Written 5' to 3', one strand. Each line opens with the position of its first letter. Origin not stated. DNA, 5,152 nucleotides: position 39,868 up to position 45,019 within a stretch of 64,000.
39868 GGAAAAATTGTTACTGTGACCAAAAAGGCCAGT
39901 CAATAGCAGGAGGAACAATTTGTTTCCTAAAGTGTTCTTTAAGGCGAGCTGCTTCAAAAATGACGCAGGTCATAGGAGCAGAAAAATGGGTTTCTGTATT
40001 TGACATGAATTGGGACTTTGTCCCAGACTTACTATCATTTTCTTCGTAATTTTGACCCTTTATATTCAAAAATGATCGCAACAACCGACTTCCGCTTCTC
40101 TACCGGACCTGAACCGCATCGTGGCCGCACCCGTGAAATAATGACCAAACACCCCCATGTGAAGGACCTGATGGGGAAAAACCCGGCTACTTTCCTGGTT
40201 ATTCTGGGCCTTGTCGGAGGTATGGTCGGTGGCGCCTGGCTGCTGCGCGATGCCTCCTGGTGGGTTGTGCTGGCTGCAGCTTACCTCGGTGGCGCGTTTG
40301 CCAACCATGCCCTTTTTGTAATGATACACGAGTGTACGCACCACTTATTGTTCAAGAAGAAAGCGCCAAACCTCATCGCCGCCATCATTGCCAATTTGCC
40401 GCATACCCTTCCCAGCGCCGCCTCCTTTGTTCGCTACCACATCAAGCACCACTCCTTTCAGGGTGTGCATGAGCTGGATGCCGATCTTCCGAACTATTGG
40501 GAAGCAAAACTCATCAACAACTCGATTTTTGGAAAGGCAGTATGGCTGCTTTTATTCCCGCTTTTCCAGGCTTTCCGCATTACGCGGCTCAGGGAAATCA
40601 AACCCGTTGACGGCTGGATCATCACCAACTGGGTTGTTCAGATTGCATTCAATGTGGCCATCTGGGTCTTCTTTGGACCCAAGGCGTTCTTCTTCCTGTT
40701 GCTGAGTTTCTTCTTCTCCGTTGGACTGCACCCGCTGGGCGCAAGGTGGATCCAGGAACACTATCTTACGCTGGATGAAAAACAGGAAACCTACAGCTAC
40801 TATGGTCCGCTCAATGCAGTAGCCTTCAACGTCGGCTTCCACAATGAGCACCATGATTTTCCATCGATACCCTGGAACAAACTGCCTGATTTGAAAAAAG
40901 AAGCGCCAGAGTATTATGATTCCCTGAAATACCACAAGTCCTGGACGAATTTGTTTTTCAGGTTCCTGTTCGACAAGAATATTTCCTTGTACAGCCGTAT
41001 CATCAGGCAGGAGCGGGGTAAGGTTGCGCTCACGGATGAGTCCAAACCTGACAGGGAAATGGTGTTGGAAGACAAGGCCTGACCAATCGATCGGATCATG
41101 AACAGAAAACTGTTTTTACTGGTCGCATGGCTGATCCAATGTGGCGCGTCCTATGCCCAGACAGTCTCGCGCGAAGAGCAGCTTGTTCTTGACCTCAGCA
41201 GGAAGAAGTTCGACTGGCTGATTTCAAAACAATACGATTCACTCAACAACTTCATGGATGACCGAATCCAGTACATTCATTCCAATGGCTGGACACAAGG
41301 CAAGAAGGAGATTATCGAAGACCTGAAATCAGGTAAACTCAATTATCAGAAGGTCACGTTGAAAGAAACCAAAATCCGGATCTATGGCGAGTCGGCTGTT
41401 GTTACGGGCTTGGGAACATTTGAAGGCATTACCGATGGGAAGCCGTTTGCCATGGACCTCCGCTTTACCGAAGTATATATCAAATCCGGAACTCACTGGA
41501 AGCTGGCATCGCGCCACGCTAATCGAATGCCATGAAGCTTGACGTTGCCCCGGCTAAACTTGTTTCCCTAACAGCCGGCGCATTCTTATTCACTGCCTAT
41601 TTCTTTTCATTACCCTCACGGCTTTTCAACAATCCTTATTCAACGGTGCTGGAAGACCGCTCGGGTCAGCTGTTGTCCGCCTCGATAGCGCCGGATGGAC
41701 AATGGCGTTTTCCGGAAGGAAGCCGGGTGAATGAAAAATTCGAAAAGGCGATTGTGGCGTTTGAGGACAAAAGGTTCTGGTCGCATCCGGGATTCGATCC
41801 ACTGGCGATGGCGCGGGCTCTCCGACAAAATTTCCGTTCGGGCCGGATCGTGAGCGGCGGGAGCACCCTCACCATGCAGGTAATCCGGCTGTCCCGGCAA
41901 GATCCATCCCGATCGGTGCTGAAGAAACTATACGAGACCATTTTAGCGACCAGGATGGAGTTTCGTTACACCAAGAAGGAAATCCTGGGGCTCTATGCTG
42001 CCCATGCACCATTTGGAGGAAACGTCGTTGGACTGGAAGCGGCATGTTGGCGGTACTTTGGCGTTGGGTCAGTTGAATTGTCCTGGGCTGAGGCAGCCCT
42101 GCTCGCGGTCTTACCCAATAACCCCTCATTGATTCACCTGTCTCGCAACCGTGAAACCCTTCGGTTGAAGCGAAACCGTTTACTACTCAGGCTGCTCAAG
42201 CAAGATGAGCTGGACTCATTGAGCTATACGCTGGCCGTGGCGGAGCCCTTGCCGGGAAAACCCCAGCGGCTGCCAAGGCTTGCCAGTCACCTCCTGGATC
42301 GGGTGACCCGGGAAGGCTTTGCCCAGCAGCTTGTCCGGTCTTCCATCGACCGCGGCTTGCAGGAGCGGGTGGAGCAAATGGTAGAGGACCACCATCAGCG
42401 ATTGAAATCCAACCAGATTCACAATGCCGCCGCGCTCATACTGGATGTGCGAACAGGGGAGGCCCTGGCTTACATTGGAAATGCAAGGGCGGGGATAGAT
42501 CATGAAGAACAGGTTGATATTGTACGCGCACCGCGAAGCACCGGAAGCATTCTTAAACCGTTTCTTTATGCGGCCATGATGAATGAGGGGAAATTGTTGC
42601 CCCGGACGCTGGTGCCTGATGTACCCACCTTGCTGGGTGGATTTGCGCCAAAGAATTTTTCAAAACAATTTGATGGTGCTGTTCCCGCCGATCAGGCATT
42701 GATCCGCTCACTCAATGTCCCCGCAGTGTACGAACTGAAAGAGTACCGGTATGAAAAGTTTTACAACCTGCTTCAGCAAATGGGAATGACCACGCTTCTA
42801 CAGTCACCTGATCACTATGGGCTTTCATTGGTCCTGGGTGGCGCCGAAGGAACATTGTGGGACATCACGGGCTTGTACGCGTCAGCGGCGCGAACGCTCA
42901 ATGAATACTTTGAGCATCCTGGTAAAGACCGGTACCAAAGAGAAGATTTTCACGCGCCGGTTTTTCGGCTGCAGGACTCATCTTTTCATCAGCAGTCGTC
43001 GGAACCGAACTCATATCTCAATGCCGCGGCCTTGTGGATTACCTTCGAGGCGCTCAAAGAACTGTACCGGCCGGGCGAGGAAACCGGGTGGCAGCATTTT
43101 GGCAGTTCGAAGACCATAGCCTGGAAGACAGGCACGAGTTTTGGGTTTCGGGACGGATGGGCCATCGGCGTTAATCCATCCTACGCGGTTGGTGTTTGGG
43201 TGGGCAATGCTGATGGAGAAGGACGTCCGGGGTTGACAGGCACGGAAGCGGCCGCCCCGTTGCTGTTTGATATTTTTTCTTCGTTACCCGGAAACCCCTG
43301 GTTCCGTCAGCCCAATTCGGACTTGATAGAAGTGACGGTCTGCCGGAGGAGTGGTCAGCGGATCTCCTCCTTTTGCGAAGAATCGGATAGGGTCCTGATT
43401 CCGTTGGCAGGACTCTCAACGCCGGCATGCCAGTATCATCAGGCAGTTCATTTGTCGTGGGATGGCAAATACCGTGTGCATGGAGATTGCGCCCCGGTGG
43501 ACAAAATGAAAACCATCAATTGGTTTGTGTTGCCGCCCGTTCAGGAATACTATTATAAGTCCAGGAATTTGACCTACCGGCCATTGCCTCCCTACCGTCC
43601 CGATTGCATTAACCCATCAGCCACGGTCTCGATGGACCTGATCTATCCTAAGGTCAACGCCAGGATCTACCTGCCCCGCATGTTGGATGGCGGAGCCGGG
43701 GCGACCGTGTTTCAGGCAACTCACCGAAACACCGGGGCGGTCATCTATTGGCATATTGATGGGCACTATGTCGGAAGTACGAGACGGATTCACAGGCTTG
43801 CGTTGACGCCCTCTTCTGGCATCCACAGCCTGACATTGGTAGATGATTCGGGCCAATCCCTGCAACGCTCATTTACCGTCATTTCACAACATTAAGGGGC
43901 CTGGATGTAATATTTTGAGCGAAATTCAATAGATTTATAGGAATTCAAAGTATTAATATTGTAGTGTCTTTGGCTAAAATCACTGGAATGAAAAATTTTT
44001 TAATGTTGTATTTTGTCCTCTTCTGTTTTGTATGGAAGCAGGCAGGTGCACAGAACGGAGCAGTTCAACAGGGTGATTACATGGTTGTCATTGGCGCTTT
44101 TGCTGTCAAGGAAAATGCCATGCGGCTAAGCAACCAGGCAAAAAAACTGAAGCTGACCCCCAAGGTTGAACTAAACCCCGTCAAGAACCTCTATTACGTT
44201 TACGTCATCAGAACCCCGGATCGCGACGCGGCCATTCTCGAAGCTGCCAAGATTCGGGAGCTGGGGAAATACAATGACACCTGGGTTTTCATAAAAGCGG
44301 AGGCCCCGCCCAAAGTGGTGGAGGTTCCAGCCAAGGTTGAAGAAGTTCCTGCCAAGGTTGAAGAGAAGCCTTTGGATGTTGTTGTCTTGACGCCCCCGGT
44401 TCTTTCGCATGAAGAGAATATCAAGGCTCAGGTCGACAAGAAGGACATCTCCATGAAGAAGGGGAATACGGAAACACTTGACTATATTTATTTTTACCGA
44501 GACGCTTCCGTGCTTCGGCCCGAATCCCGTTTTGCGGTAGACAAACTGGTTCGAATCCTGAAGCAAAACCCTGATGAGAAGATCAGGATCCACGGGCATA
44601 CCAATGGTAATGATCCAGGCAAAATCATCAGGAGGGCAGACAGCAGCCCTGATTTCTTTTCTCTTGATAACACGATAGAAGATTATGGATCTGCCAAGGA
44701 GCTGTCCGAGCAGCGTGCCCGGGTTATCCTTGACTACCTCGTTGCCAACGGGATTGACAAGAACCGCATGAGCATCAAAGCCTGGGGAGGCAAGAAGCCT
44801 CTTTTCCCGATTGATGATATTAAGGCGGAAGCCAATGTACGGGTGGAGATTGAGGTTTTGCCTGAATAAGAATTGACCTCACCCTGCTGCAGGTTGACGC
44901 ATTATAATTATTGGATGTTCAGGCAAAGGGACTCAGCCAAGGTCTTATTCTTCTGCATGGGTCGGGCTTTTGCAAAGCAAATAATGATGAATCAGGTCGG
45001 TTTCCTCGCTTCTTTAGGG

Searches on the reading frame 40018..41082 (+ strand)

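Call 82: search_protein_families(library=pfam, proteins=[window:40018-41082:+], max_evalue=0.00001)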
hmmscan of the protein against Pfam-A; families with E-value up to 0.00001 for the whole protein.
window:40018-41082:+ (354 aa): 2 families
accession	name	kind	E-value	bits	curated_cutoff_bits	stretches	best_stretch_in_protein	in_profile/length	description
PF00487.30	FA_desaturase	-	1.1e-26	94.6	29.7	1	80-302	2-244/253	Fatty acid desaturase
PF08557.15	Lipid_DES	-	2.2e-12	46.7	23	1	22-56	2-36/37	Sphingolipid Delta4-desaturase (DES)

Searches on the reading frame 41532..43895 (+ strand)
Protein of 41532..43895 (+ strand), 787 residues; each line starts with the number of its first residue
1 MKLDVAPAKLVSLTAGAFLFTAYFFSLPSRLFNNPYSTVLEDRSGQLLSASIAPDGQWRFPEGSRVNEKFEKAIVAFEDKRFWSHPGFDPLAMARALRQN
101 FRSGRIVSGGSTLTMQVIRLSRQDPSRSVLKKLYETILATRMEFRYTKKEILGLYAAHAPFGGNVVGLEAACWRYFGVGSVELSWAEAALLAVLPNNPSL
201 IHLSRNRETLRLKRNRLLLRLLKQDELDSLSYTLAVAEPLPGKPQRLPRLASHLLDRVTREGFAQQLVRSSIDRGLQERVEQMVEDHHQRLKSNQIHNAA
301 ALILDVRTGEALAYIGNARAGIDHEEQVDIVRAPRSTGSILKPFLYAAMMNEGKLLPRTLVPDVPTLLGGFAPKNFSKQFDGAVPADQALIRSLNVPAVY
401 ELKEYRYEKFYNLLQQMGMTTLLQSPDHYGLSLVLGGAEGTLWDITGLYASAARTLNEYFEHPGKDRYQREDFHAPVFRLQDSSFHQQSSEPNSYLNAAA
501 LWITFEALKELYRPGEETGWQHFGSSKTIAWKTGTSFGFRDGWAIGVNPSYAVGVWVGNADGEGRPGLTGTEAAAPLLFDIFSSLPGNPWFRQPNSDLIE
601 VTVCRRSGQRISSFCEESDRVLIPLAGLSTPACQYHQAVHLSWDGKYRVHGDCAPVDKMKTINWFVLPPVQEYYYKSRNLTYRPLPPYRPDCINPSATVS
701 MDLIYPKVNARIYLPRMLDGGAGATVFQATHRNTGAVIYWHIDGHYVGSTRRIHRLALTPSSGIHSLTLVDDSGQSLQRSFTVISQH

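Call 82: search_protein_families(library=pfam, proteins=[window:41532-43895:+], max_evalue=0.00001)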
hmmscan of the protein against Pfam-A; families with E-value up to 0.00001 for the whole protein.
window:41532-43895:+ (787 aa): 3 families
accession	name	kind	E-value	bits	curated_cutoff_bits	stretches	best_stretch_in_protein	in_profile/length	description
PF00912.28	Transgly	-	1e-45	155.8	27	1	64-219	20-175/178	Transglycosylase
PF06832.18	BiPBP_C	-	1.9e-14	53.8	26.8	1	697-778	8-87/90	Penicillin-Binding Protein C-terminus Family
PF00905.27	Transpeptidase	-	5.9e-09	36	22.1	1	300-438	2-143/299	Penicillin binding protein transpeptidase domain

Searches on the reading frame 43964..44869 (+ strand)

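Call 82: search_protein_families(library=pfam, proteins=[window:43964-44869:+], max_evalue=0.00001)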
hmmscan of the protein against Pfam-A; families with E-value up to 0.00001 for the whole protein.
window:43964-44869:+ (301 aa): 2 families
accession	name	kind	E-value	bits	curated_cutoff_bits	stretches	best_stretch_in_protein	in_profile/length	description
PF00691.25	OmpA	-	4.6e-16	59.4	27.2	1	176-285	1-90/98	OmpA family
PF05036.18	SPOR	-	2.1e-06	28.4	21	1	36-105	2-71/76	SPOR domain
